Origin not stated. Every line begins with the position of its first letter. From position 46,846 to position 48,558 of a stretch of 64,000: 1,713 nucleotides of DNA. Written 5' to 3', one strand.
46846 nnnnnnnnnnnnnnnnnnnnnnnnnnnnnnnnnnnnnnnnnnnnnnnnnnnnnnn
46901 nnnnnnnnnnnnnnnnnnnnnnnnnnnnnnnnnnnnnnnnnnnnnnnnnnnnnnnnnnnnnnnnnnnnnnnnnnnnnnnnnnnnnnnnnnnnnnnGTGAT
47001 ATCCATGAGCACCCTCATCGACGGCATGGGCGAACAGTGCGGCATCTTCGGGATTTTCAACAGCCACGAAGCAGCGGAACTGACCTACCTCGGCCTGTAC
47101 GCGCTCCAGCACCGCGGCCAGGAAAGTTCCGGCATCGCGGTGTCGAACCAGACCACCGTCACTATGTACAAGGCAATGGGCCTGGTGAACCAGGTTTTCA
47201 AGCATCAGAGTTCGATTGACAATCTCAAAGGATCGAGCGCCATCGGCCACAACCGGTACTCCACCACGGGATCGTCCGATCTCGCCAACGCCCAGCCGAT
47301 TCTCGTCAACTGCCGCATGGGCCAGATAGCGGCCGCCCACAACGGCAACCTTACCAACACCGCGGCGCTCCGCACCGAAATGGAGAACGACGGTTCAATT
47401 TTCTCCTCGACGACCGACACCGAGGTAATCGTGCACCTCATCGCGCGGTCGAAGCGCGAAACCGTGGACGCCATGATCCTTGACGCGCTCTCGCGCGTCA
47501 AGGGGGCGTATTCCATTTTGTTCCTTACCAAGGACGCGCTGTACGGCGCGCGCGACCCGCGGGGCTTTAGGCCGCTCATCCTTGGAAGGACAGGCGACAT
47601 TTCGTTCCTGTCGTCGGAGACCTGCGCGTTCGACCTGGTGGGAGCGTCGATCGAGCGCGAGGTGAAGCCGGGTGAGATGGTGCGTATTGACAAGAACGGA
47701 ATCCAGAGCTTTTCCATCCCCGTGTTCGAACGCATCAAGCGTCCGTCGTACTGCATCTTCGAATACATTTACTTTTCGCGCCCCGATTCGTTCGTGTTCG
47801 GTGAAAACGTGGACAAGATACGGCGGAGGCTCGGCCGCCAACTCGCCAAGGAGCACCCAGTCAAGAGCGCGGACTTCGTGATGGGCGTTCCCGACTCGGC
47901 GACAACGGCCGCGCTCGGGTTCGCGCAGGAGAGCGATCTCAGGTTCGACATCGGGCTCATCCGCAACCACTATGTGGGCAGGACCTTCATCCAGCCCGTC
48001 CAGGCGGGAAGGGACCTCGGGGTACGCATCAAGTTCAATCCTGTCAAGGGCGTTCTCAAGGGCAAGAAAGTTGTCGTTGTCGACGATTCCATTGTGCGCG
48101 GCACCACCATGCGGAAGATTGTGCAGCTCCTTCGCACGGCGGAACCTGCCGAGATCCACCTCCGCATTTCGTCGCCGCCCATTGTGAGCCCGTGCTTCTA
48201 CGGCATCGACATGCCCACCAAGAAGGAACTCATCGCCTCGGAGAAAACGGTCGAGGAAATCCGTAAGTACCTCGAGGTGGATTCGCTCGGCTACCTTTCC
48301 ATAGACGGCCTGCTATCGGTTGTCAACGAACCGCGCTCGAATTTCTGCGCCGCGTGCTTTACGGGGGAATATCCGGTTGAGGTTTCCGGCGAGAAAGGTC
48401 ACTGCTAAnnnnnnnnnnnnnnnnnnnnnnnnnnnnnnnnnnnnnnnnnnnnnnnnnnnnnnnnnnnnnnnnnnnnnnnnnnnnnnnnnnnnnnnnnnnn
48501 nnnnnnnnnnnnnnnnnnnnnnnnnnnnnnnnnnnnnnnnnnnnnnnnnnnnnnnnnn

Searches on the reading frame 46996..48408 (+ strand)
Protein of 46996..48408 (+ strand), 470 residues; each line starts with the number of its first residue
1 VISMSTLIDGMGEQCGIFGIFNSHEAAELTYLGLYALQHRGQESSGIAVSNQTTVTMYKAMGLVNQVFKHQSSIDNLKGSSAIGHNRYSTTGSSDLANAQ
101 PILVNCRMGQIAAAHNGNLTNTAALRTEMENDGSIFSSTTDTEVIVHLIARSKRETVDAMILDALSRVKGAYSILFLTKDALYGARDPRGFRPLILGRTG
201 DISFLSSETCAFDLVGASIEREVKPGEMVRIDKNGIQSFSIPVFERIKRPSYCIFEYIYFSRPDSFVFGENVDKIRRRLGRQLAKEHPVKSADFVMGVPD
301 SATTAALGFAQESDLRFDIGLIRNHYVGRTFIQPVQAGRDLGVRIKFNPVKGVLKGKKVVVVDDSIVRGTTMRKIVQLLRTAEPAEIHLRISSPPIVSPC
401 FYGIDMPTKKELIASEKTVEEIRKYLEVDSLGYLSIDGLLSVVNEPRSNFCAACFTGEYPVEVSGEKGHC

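Call 7: search_protein_families(library=pfam, proteins=[window:46996-48408:+])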
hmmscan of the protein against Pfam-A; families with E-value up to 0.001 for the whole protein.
window:46996-48408:+ (470 aa): 4 families
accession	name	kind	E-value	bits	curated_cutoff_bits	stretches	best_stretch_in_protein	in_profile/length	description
PF13537.11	GATase_7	-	2.5e-17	63.5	25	1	95-212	9-121/123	Glutamine amidotransferase domain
PF13522.11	GATase_6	-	1.9e-16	60.7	27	1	78-208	9-130/130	Glutamine amidotransferase domain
PF00156.33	Pribosyltran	-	8.9e-09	35.3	26.3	1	291-389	29-120/158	Phosphoribosyl transferase domain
PF00310.26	GATase_2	-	0.00046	19.5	19.9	0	50-138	172-259/420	Glutamine amidotransferases class-II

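Call 11: find_encoding_contigs(protein=window:46996-48408:+, flank=10000, max_places=4)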
Protein window:46996-48408:+ (470 aa): no gene with exactly this product is on record in the collection.

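Call 12: find_encoding_contigs(protein=window:47005-48408:+, flank=10000, max_places=4)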
Protein window:47005-48408:+ (467 aa): no gene with exactly this product is on record in the collection.

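Call 61: find_homologous_proteins(query=window:47005-48408:+, max_evalue=1e-100)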
Query window:47005-48408:+ (467 aa): 7999 proteins with E <= 1e-100 among 8000 candidates; the best 120 are listed.
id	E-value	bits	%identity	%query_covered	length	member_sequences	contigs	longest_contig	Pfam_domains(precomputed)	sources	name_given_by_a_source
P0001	0.0e+0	1044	100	100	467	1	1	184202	PF00156.34,PF13522.12,PF13537.12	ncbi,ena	-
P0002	0.0e+0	1034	99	100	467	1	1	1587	PF00156.34,PF13522.12,PF13537.12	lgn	-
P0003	0.0e+0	1028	98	100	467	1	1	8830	PF00156.34,PF13522.12,PF13537.12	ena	-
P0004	0.0e+0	1010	96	100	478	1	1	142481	PF00156.34,PF13522.12,PF13537.12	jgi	jgi:amidophosphoribosyltransferase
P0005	8.9e-287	969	92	99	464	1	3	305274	PF00156.34,PF13522.12,PF13537.12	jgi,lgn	jgi:amidophosphoribosyltransferase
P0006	3.1e-286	967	92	99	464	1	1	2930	PF00156.34,PF13522.12,PF13537.12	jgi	jgi:amidophosphoribosyltransferase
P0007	1.3e-277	939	88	99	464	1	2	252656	PF00156.34,PF13522.12,PF13537.12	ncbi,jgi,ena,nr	ncbi:MAG TPA: amidophosphoribosyltransferase [Chitinivibrionales bacterium]|nr:amidophosphoribosyltr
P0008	9.9e-276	933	87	100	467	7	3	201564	PF00156.34,PF13522.12,PF13537.12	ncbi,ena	-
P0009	2.7e-275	931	89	98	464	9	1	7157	PF00156.34,PF13522.12,PF13537.12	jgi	jgi:amidophosphoribosyltransferase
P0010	1.1e-274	929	87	100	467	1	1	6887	PF00156.34,PF13522.12,PF13537.12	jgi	jgi:amidophosphoribosyltransferase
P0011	7.7e-274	926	87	100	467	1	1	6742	PF00156.34,PF13522.12,PF13537.12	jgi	jgi:amidophosphoribosyltransferase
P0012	3.7e-272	921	87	99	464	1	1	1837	PF00156.34,PF13522.12,PF13537.12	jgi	jgi:amidophosphoribosyltransferase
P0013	1.5e-267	906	85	100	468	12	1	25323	PF00156.34,PF13522.12,PF13537.12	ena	-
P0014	2.1e-267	905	86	99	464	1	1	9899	PF00156.34,PF13522.12,PF13537.12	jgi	jgi:amidophosphoribosyltransferase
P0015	2.6e-266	902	86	98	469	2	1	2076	PF00156.34,PF13522.12,PF13537.12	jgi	jgi:amidophosphoribosyltransferase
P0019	6.6e-257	871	82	100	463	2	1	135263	PF00156.34,PF13522.12,PF13537.12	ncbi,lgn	-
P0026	1.5e-237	807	77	97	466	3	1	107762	PF00156.34,PF13522.12,PF13537.12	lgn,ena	-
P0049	8.1e-229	778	74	97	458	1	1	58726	PF00156.34,PF13522.12,PF13537.12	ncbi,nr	ncbi:MAG: amidophosphoribosyltransferase [Chitinispirillaceae bacterium]|nr:amidophosphoribosyltrans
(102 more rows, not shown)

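Call 62: find_encoding_contigs(protein=P0004, flank=10000, max_places=1)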
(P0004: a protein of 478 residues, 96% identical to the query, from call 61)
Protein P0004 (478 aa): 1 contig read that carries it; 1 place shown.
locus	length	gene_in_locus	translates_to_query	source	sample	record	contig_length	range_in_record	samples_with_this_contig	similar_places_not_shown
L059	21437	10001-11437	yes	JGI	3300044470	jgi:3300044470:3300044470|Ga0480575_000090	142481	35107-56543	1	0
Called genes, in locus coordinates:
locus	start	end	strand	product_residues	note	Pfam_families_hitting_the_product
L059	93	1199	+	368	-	PF00072:Response_reg, PF00512:HisKA (faint), PF02518:HATPase_c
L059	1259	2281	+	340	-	PF04055:Radical_SAM, PF06968:BATS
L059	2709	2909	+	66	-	-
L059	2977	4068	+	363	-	PF00988:CPSase_sm_chain, PF00117:GATase, PF07722:Peptidase_C26 (faint)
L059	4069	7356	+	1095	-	PF25596:CPSase_L_D1, PF02655:ATP-grasp_3 (faint), PF02786:CPSase_L_D2, PF02787:CPSase_L_D3, PF25596:CPSase_L_D1, PF02222:ATP-grasp, PF02786:CPSase_L_D2, PF02142:MGS, +5 more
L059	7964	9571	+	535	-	PF06418:CTP_synth_N, PF00117:GATase, PF07722:Peptidase_C26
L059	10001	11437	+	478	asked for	PF13522:GATase_6, PF13537:GATase_7, PF00156:Pribosyltran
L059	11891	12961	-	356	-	PF01926:MMR_HSR1 (weak), PF06071:YchF-GTPase_C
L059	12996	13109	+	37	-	-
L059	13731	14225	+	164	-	PF12802:MarR_2 (weak), PF01047:MarR (weak), PF25212:HVO_A0114 (weak)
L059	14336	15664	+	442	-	PF02321:OEP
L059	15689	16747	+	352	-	PF25919:BSH_CusB (faint), PF25917:BSH_RND, PF25973:BSH_CzcB (weak), PF25954:Beta-barrel_RND_2 (weak), PF25990:Beta-barrel_YknX (weak), PF25967:RND-MFP_C (weak), PF25975:CzcB_C (weak), PF25989:YknX_C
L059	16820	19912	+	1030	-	PF00873:ACR_tran, PF03176:MMPL (faint), PF02355:SecD_SecF_C (faint)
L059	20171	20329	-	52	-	-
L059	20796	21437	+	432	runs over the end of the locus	-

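Call 63: find_encoding_contigs(protein=P0005, flank=10000, max_places=1)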
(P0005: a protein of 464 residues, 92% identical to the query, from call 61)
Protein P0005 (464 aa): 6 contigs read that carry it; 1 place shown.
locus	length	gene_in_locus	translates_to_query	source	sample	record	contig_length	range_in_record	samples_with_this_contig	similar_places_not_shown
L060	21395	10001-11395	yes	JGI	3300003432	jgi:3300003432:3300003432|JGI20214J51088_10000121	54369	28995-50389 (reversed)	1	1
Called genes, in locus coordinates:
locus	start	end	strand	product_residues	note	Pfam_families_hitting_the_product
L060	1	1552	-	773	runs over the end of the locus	-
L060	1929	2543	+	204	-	-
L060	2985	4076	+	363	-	PF00988:CPSase_sm_chain, PF00117:GATase, PF07722:Peptidase_C26 (faint)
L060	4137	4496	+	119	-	PF05635:23S_rRNA_IVP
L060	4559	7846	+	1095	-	PF25596:CPSase_L_D1, PF02655:ATP-grasp_3 (faint), PF02786:CPSase_L_D2, PF02787:CPSase_L_D3, PF25596:CPSase_L_D1, PF02222:ATP-grasp, PF02786:CPSase_L_D2, PF02142:MGS, +3 more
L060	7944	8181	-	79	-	-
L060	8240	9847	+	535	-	PF06418:CTP_synth_N, PF00117:GATase, PF07722:Peptidase_C26 (weak)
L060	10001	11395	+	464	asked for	PF13522:GATase_6, PF13537:GATase_7, PF00156:Pribosyltran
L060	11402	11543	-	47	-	-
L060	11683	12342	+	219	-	PF00440:TetR_N, PF16859:TetR_C_11 (weak)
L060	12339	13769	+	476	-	PF02321:OEP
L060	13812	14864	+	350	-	PF25973:BSH_CzcB (weak), PF25954:Beta-barrel_RND_2, PF25975:CzcB_C (faint), PF25989:YknX_C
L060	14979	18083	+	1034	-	PF00873:ACR_tran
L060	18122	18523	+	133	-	-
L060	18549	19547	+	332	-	PF00005:ABC_tran, PF13304:AAA_21 (faint), PF13732:DrrA1-3_C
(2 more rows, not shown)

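Call 64: find_encoding_contigs(protein=P0007, flank=10000, max_places=1)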
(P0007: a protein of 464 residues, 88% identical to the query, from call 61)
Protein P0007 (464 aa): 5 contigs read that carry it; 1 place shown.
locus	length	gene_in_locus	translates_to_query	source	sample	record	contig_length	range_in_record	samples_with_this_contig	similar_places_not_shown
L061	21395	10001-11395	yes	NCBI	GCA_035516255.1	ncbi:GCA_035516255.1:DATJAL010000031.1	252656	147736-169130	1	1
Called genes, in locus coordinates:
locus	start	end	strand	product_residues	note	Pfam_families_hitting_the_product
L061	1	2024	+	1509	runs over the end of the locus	PF00310:GATase_2, PF04898:Glu_syn_central, PF01645:Glu_synthase, PF01493:GXGXG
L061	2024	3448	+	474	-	PF14691:Fer4_20, PF00070:Pyr_redox (weak), PF00890:FAD_binding_2 (weak), PF01266:DAO (weak), PF03486:HI0933_like (weak), PF07992:Pyr_redox_2, PF12831:FAD_oxidored, PF13450:NAD_binding_8, +3 more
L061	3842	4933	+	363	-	PF00988:CPSase_sm_chain, PF00117:GATase, PF07722:Peptidase_C26 (faint)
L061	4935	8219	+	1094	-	PF25596:CPSase_L_D1, PF02655:ATP-grasp_3 (faint), PF02786:CPSase_L_D2, PF02787:CPSase_L_D3, PF25596:CPSase_L_D1, PF02222:ATP-grasp, PF02786:CPSase_L_D2, PF02142:MGS, +4 more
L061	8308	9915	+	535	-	PF06418:CTP_synth_N, PF00117:GATase, PF07722:Peptidase_C26 (weak)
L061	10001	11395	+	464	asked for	PF13522:GATase_6, PF13537:GATase_7, PF00156:Pribosyltran (weak)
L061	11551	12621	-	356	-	PF01926:MMR_HSR1, PF02421:FeoB_N (faint), PF06071:YchF-GTPase_C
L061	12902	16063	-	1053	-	PF13426:PAS_9, PF13426:PAS_9, PF00989:PAS, PF13426:PAS_9, PF00989:PAS, PF08447:PAS_3, PF02518:HATPase_c, PF00072:Response_reg, +7 more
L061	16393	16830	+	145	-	PF01741:MscL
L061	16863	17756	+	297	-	-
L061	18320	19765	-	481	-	PF03951:Gln-synt_N, PF00120:Gln-synt_C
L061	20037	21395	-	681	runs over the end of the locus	PF01564:Spermine_synth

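Call 71: find_encoding_contigs(protein=P0019, flank=10000, max_places=1)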
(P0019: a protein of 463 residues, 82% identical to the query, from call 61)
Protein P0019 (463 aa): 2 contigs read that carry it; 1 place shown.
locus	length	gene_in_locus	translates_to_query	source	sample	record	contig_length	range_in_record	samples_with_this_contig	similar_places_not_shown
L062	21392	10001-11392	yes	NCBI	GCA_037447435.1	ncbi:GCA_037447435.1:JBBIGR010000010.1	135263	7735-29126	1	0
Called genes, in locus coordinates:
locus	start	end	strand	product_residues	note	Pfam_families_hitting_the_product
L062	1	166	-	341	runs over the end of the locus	PF06580:His_kinase, PF02518:HATPase_c (faint)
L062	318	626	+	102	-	-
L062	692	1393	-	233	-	PF00702:Hydrolase, PF13419:HAD_2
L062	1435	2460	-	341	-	-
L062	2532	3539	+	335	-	PF01699:Na_Ca_ex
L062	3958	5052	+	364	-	PF00988:CPSase_sm_chain, PF00117:GATase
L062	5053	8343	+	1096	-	PF25596:CPSase_L_D1, PF02655:ATP-grasp_3 (faint), PF02786:CPSase_L_D2, PF02787:CPSase_L_D3, PF25596:CPSase_L_D1, PF02222:ATP-grasp, PF02786:CPSase_L_D2, PF02142:MGS, +2 more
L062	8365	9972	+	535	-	PF06418:CTP_synth_N, PF00117:GATase, PF07722:Peptidase_C26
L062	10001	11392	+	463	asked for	PF13522:GATase_6, PF13537:GATase_7, PF00156:Pribosyltran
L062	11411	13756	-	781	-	PF00989:PAS, PF13426:PAS_9 (weak), PF00989:PAS, PF08448:PAS_4 (weak), PF13188:PAS_8 (weak), PF13426:PAS_9, PF02518:HATPase_c, PF00072:Response_reg, +3 more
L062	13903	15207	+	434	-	PF07228:SpoIIE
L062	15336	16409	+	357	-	PF04015:DUF362, PF14697:Fer4_21 (faint), PF00037:Fer4 (weak), PF12797:Fer4_2 (faint), PF12837:Fer4_6 (faint), PF13237:Fer4_10, PF12838:Fer4_7 (weak), PF13187:Fer4_9 (weak)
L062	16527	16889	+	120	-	PF07238:PilZ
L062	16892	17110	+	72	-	-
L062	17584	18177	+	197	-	-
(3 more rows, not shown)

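Call 72: find_encoding_contigs(protein=P0026, flank=10000, max_places=1)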
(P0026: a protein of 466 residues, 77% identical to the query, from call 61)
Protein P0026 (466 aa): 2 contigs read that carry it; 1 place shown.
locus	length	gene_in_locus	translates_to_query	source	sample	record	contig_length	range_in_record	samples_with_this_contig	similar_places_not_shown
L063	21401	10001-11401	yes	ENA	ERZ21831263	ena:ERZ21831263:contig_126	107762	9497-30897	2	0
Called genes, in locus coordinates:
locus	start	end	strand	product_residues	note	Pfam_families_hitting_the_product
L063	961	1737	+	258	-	PF12686:DUF3800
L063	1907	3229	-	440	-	PF00696:AA_kinase, PF00583:Acetyltransf_1, PF13508:Acetyltransf_7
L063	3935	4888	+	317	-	PF00988:CPSase_sm_chain, PF00117:GATase, PF07722:Peptidase_C26 (faint)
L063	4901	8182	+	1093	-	PF25596:CPSase_L_D1, PF02786:CPSase_L_D2, PF02787:CPSase_L_D3, PF25596:CPSase_L_D1, PF02222:ATP-grasp, PF02786:CPSase_L_D2, PF15632:ATPgrasp_Ter (weak), PF02142:MGS, +2 more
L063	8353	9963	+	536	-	PF06418:CTP_synth_N, PF00117:GATase, PF07722:Peptidase_C26 (weak)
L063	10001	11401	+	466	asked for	PF13522:GATase_6, PF13537:GATase_7, PF00156:Pribosyltran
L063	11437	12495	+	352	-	PF01073:3Beta_HSD, PF01370:Epimerase, PF02719:Polysacc_synt_2, PF04321:RmlD_sub_bind, PF07993:NAD_binding_4, PF13460:NAD_binding_10, PF16363:GDP_Man_Dehyd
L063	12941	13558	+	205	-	-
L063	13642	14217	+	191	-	PF01797:Y1_Tnp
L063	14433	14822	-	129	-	-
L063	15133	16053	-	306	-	-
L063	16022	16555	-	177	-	-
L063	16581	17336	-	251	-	PF17131:TP_0789-like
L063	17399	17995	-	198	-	PF02687:FtsX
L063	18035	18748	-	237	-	-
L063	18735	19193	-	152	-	-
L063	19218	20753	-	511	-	PF02687:FtsX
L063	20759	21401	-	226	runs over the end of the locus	PF02463:SMC_N (weak), PF00005:ABC_tran, PF13304:AAA_21 (faint)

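Call 73: find_encoding_contigs(protein=P0049, flank=10000, max_places=1)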
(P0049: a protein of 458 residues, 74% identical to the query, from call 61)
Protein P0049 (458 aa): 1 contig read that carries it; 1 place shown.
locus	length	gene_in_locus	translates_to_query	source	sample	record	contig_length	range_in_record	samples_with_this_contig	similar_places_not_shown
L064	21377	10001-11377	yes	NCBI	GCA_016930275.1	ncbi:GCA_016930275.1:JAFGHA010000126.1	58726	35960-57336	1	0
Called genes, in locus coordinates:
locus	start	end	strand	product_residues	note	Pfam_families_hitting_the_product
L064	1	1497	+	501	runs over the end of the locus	PF04055:Radical_SAM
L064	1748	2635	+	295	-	-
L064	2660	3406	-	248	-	PF03692:CxxCxxCC (weak)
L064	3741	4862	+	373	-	PF00988:CPSase_sm_chain, PF00117:GATase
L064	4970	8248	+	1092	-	PF25596:CPSase_L_D1, PF02786:CPSase_L_D2, PF02787:CPSase_L_D3, PF25596:CPSase_L_D1, PF02222:ATP-grasp, PF02786:CPSase_L_D2, PF07478:Dala_Dala_lig_C (weak), PF02142:MGS, +3 more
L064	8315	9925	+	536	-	PF06418:CTP_synth_N, PF00117:GATase, PF07722:Peptidase_C26 (weak)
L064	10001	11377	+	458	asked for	PF13522:GATase_6, PF13537:GATase_7, PF00156:Pribosyltran (weak)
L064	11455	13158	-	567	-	-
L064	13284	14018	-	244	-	PF00149:Metallophos, PF12850:Metallophos_2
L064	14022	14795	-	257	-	PF16697:Yop-YscD_cpl, PF00498:FHA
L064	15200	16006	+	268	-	-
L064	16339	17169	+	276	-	PF14394:DUF4423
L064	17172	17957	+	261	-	-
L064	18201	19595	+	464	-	-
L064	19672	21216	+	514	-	PF13385:Laminin_G_3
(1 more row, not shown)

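Call 74: find_encoding_contigs(protein=P0001, flank=10000, max_places=1)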
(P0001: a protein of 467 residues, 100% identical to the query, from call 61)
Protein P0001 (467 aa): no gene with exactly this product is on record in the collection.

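Call 82: search_protein_families(library=ncbifam, proteins=[L063:13642-14217:+], max_evalue=0.01)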
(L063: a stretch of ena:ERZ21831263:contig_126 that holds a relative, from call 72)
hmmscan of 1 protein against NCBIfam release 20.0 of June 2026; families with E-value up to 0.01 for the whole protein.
L063:13642-14217:+ (191 aa): 2 families
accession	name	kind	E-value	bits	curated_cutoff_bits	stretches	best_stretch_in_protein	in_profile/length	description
NF047646.1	REP_Tyr_transpos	equivalog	3e-20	72.6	80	1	14-168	3-146/146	REP-associated tyrosine transposase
NF033573.1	transpos_IS200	equivalog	8.2e-07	29.3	55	1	49-106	38-94/126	IS200/IS605 family transposase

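Call 84: find_encoding_contigs(protein=P0008, flank=10000, max_places=1)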
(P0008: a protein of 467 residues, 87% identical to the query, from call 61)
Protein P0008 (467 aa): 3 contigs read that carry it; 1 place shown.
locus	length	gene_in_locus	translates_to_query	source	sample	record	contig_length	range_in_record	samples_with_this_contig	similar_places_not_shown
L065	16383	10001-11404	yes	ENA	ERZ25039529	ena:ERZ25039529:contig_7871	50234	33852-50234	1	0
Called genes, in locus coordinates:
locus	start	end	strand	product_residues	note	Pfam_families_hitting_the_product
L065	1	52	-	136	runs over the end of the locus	PF10418:DHODB_Fe-S_bind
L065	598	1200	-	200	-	-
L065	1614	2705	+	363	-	PF00988:CPSase_sm_chain, PF00117:GATase, PF07722:Peptidase_C26 (faint)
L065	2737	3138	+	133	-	PF05635:23S_rRNA_IVP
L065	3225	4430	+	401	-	PF25596:CPSase_L_D1, PF13535:ATP-grasp_4 (faint), PF02222:ATP-grasp (weak), PF02786:CPSase_L_D2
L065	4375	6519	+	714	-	PF02787:CPSase_L_D3, PF25596:CPSase_L_D1, PF02786:CPSase_L_D2, PF02222:ATP-grasp, PF02142:MGS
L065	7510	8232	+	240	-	PF01609:DDE_Tnp_1, PF13701:DDE_Tnp_1_4 (weak)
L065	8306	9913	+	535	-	PF06418:CTP_synth_N, PF00117:GATase, PF07722:Peptidase_C26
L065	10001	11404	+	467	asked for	PF13522:GATase_6, PF13537:GATase_7, PF00156:Pribosyltran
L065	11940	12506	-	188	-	PF01613:Flavin_Reduct (weak)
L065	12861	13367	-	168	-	PF06197:DUF998 (weak)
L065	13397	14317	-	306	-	PF01170:UPF0020 (faint), PF08241:Methyltransf_11 (faint), PF13649:Methyltransf_25 (faint), PF01555:N6_N4_Mtase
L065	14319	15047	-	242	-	PF04555:XhoI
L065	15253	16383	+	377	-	?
